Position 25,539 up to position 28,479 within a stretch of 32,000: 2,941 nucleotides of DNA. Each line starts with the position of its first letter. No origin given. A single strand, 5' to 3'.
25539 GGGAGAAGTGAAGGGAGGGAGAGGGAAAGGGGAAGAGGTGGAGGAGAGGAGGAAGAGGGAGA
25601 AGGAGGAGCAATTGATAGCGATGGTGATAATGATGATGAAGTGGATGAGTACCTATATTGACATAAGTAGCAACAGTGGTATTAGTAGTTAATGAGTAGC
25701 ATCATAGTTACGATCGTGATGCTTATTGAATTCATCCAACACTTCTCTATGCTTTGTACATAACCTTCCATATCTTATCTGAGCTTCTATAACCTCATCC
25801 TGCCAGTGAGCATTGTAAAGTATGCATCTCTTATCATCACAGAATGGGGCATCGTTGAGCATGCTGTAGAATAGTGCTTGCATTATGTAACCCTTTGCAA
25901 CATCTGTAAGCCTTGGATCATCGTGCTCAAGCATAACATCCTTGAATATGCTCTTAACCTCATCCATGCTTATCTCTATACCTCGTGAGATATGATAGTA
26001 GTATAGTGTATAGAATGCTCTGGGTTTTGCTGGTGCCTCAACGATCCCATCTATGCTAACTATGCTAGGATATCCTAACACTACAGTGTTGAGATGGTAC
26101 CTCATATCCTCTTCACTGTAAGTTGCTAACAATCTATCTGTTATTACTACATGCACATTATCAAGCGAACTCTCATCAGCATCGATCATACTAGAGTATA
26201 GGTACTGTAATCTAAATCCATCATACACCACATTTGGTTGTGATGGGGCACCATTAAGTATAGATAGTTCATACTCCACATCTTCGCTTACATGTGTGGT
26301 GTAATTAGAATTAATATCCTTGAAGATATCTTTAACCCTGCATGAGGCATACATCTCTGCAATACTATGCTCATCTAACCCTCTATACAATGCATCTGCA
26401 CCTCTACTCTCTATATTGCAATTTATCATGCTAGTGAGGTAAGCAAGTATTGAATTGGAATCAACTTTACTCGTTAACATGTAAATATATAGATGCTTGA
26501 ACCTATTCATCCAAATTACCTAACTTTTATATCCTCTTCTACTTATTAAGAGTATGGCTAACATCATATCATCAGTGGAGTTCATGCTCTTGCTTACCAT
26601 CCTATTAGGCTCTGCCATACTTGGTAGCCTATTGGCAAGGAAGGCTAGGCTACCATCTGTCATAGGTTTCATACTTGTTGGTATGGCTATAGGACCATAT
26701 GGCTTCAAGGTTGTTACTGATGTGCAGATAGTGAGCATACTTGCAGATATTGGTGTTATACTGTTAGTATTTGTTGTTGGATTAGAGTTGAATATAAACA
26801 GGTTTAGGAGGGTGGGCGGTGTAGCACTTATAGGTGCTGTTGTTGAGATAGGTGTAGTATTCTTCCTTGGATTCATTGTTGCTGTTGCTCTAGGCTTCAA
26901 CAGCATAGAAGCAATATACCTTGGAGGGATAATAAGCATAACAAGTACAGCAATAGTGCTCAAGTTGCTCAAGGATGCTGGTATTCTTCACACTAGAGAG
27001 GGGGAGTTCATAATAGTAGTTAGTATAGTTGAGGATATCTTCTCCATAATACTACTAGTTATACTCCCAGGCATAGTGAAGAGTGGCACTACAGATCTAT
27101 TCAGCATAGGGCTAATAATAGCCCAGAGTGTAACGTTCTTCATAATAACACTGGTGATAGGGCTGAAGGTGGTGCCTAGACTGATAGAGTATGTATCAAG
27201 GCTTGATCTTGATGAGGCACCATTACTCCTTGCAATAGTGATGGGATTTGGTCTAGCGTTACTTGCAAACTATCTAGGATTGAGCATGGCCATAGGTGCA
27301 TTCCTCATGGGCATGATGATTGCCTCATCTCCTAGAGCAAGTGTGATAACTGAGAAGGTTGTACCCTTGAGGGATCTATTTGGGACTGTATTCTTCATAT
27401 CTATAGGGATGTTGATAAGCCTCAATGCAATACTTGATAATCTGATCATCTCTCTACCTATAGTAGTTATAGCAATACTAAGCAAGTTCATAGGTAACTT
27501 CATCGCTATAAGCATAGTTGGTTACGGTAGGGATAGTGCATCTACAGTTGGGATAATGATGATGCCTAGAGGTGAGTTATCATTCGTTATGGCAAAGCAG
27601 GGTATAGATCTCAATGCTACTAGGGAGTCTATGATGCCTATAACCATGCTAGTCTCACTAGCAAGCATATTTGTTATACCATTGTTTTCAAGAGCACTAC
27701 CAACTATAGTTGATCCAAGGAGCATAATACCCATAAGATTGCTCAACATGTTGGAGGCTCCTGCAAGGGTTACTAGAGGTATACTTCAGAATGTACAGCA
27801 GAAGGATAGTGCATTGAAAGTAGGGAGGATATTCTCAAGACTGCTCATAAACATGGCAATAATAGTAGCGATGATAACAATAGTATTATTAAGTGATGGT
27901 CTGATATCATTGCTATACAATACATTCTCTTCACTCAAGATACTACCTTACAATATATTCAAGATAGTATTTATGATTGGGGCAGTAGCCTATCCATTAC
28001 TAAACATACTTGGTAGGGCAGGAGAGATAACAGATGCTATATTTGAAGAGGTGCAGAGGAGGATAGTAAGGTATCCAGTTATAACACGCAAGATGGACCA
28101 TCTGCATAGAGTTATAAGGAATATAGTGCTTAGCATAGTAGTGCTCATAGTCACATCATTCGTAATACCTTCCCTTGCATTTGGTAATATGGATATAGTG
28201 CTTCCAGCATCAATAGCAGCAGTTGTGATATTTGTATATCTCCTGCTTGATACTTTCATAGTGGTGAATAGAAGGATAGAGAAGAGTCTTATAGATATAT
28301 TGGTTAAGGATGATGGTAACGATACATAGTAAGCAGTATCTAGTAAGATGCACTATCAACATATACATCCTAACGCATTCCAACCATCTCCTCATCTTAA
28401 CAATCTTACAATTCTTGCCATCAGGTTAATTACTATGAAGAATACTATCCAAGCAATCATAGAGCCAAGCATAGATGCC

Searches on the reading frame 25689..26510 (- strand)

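Call 53: search_protein_families(library=pfam, proteins=[window:25689-26510:-], max_evalue=0.001)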
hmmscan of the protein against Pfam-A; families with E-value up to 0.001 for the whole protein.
window:25689-26510:- (273 aa): 2 families
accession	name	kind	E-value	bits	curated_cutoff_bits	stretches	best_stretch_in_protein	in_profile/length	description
PF20565.4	DUF6775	-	3.8e-89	299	27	1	2-261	2-259/259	Probable metallopeptidase family (DUF6775)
PF22529.2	DUF7001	-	3.9e-67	226.7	27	1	7-256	2-246/247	Family of unknown function (DUF7001)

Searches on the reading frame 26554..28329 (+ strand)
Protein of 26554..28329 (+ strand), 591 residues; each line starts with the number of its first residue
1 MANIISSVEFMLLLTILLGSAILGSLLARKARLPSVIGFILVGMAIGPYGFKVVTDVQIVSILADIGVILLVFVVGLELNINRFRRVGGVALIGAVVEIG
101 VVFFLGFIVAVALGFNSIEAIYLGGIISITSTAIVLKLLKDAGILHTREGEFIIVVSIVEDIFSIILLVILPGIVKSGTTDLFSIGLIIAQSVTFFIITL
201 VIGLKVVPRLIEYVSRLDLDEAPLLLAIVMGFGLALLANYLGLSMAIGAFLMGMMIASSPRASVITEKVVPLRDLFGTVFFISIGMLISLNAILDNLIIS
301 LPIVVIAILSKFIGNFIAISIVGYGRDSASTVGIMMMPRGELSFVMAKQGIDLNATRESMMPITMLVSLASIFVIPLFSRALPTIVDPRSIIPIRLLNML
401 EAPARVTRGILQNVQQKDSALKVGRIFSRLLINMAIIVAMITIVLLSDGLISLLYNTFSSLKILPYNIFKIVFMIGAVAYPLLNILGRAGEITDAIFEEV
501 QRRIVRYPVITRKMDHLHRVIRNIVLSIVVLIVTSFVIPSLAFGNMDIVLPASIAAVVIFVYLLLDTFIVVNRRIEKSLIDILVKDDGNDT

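Call 53: search_protein_families(library=pfam, proteins=[window:26554-28329:+], max_evalue=0.001)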
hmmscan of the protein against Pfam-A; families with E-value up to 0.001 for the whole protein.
window:26554-28329:+ (591 aa): 1 family
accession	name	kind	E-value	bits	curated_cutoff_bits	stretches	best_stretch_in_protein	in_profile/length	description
PF00999.27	Na_H_Exchanger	-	5.6e-65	220.1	26.2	1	20-377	3-367/375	Sodium/hydrogen exchanger, transmembrane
